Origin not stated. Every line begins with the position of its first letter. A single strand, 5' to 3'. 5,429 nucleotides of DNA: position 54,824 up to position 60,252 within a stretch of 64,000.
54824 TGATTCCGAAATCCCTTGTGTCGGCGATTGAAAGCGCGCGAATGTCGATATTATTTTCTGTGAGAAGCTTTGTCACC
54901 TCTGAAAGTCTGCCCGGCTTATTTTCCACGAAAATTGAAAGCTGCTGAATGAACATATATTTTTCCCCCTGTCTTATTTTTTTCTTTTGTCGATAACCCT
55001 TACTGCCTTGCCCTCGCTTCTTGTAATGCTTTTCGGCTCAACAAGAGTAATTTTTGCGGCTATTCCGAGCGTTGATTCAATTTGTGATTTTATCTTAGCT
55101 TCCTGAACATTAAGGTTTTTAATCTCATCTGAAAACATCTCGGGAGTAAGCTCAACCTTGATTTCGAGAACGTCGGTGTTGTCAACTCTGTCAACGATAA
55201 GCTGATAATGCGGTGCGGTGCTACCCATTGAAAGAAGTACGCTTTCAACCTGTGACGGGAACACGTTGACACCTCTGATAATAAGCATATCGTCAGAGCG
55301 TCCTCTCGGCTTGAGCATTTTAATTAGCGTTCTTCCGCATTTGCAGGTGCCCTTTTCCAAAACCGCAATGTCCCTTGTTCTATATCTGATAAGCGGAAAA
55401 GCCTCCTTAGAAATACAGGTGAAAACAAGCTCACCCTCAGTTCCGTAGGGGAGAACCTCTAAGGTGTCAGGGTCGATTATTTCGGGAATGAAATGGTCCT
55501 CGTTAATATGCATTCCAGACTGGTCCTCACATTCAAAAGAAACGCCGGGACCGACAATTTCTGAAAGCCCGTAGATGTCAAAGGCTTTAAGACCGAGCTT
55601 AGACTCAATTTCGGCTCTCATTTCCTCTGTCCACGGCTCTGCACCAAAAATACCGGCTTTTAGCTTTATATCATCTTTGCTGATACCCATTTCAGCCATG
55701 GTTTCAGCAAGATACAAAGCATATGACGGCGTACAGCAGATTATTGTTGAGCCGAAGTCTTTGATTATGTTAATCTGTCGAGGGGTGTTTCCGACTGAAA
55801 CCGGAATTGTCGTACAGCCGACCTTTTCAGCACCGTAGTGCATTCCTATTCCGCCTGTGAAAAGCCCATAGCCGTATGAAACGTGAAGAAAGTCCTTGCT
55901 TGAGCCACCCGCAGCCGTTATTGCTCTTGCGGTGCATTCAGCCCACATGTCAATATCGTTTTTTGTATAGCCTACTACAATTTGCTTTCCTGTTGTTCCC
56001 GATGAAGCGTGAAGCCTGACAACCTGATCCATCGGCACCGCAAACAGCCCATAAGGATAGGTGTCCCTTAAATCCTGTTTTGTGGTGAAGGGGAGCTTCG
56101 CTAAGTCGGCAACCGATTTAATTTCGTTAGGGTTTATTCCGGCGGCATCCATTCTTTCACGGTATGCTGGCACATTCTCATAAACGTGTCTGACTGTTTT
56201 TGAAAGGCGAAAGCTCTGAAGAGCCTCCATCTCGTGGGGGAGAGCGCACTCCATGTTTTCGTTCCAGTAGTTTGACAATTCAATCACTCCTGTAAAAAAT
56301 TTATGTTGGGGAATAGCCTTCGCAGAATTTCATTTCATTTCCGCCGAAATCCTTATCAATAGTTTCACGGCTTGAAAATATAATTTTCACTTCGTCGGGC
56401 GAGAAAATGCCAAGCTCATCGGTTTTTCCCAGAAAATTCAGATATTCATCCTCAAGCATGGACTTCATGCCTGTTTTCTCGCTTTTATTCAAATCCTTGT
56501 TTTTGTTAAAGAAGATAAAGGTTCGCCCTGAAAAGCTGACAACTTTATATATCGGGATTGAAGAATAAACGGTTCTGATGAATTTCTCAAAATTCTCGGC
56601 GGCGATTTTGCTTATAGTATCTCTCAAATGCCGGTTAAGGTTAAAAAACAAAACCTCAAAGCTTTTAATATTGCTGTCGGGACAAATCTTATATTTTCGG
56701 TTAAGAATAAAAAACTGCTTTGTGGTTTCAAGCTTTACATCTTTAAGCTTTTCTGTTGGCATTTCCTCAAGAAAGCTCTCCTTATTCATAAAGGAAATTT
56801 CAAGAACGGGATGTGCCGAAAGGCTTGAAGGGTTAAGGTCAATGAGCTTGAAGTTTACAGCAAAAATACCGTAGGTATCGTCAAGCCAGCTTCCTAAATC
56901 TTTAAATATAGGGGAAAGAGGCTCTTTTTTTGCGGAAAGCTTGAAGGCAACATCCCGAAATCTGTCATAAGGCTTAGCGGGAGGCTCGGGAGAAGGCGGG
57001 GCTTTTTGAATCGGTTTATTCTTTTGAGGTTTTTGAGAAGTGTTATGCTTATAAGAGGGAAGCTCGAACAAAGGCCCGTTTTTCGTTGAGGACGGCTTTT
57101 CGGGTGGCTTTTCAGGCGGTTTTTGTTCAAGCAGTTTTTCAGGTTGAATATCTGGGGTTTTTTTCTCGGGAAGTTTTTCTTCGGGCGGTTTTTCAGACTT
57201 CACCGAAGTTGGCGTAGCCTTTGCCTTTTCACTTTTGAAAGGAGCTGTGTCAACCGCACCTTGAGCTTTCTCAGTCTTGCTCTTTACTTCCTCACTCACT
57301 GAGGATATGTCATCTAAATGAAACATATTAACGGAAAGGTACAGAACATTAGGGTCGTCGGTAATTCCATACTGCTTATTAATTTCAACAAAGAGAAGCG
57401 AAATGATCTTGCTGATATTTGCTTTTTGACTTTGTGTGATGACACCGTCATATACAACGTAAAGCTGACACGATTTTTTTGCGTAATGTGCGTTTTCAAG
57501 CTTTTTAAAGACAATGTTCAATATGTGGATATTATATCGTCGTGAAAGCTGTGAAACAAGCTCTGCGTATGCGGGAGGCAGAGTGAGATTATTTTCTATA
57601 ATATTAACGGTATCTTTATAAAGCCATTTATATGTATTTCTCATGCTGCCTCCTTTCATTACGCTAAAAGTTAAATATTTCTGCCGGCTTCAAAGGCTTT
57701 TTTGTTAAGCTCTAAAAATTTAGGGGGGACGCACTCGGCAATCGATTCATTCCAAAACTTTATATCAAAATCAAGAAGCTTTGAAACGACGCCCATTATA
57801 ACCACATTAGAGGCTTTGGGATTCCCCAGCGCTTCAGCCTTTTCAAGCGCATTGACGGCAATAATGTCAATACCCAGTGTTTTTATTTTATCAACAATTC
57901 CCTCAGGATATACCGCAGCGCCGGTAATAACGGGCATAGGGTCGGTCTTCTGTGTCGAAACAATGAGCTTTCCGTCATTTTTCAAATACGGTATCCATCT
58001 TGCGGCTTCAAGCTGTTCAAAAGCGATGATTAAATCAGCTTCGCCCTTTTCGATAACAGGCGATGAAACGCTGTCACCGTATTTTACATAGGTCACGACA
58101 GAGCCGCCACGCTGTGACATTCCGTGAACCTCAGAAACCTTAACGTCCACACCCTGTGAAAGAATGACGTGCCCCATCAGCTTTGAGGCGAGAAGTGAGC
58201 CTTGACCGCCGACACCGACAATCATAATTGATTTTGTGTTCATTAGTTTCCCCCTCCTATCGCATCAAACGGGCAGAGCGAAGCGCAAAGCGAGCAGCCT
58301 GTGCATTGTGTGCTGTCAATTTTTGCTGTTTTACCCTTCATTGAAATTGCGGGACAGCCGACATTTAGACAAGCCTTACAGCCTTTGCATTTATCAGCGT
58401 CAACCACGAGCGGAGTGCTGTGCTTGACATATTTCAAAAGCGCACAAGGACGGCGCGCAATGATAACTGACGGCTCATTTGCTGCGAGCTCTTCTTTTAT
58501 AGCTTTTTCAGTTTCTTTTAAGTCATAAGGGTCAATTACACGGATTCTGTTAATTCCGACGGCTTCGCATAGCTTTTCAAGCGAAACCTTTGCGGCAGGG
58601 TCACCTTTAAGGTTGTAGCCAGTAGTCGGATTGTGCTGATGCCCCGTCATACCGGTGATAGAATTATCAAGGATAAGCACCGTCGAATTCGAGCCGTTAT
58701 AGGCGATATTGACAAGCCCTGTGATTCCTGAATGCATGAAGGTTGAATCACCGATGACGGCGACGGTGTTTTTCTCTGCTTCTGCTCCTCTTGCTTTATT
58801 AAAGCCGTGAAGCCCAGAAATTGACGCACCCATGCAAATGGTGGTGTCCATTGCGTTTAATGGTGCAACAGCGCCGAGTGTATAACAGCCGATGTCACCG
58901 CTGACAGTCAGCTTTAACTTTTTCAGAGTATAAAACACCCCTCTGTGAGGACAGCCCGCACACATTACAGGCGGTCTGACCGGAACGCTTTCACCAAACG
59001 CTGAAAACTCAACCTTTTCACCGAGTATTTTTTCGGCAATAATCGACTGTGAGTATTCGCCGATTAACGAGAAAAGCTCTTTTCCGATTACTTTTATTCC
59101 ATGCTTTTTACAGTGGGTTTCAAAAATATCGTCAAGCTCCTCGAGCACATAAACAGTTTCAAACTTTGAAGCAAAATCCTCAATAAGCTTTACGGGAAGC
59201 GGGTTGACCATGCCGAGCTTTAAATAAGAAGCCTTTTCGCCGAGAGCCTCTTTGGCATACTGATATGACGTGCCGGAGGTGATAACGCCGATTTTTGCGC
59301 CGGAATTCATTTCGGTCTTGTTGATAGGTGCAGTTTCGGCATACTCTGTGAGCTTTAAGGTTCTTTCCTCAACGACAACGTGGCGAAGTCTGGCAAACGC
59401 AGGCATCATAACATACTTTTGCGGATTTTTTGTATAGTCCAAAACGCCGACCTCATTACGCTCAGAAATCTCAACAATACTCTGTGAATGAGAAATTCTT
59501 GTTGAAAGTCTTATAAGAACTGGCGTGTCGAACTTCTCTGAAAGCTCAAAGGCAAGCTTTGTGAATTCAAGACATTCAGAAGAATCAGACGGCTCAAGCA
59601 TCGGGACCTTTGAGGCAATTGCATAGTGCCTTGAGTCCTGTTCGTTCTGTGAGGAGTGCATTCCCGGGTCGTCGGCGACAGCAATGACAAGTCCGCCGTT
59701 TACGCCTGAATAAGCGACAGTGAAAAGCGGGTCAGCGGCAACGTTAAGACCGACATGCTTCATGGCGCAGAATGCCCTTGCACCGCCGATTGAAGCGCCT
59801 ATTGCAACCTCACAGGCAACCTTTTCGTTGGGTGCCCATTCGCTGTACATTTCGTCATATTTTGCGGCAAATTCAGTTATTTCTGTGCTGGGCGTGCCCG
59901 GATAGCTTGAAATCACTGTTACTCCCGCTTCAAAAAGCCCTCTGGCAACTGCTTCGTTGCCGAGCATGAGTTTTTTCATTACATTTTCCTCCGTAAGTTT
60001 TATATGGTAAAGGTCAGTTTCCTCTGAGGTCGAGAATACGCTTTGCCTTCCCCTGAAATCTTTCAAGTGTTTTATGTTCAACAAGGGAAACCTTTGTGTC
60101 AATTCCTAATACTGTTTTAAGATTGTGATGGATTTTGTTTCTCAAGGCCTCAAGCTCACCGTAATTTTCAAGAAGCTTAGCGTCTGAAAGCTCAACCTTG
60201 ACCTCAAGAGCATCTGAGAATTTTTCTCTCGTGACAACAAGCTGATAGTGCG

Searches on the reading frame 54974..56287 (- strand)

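Call 63: search_protein_families(library=pfam, max_evalue=0.00001, proteins=[window:54974-56287:-])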
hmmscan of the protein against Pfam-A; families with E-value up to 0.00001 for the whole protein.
window:54974-56287:- (437 aa): 3 families
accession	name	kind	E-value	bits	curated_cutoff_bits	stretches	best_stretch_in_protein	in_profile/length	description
PF14535.12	AMP-binding_C_2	-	1.4e-32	112.2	25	1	339-435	1-96/96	AMP-binding enzyme C-terminal domain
PF00501.34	AMP-binding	-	4.7e-11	42.6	29.9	1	84-289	159-374/384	AMP-binding enzyme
PF04443.18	LuxE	-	1.6e-06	27.8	24.9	0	235-320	280-364/391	Acyl-protein synthetase, LuxE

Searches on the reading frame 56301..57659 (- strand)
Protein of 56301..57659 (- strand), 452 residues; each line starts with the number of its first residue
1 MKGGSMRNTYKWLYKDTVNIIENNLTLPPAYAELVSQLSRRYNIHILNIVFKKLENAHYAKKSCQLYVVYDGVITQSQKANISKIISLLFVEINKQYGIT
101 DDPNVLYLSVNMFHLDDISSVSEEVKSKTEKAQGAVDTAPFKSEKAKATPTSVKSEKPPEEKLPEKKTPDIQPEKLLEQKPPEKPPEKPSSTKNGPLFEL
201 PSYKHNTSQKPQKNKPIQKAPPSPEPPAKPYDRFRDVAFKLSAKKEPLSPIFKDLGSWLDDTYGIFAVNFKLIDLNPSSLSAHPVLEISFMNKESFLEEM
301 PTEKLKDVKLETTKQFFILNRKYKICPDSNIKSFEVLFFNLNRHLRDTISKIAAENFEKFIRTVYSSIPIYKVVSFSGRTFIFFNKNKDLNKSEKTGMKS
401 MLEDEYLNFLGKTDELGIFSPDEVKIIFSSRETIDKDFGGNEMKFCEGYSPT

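Call 61: find_encoding_contigs(protein=window:56301-57659:-, flank=10000, max_places=1)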
Protein window:56301-57659:- (452 aa): no gene with exactly this product is on record in the collection.

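Call 63: search_protein_families(library=pfam, max_evalue=0.00001, proteins=[window:56301-57659:-])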
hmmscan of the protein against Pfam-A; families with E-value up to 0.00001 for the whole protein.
window:56301-57659:- (452 aa): 0 families

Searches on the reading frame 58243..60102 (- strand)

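Call 63: search_protein_families(library=pfam, max_evalue=0.00001, proteins=[window:58243-60102:-])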
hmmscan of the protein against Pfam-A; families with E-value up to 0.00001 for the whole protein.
window:58243-60102:- (619 aa): 8 families
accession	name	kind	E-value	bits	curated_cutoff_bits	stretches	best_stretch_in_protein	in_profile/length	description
PF02775.26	TPP_enzyme_C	-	2.4e-23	83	21.9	1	403-548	1-150/151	Thiamine pyrophosphate enzyme, C-terminal TPP binding domain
PF01855.24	POR_N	-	2.5e-15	57.3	27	1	55-229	2-185/231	Pyruvate flavodoxin/ferredoxin oxidoreductase, thiamine diP-bdg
PF00037.32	Fer4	-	1.7e-09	37.5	21.1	1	594-615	2-23/24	4Fe-4S binding domain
PF12797.12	Fer4_2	-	1.2e-07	31.6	24.5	0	565-585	3-22/22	4Fe-4S binding domain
PF13237.11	Fer4_10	-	3.5e-07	30.5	25.5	1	566-611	3-53/53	4Fe-4S dicluster domain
PF14697.11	Fer4_21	-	4e-07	30.5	35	1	566-615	2-57/59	4Fe-4S dicluster domain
PF12837.12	Fer4_6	-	5.1e-07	29.8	25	0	593-615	2-24/24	4Fe-4S binding domain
PF12838.12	Fer4_7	-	7.9e-06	26.7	27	1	571-614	1-52/52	4Fe-4S dicluster domain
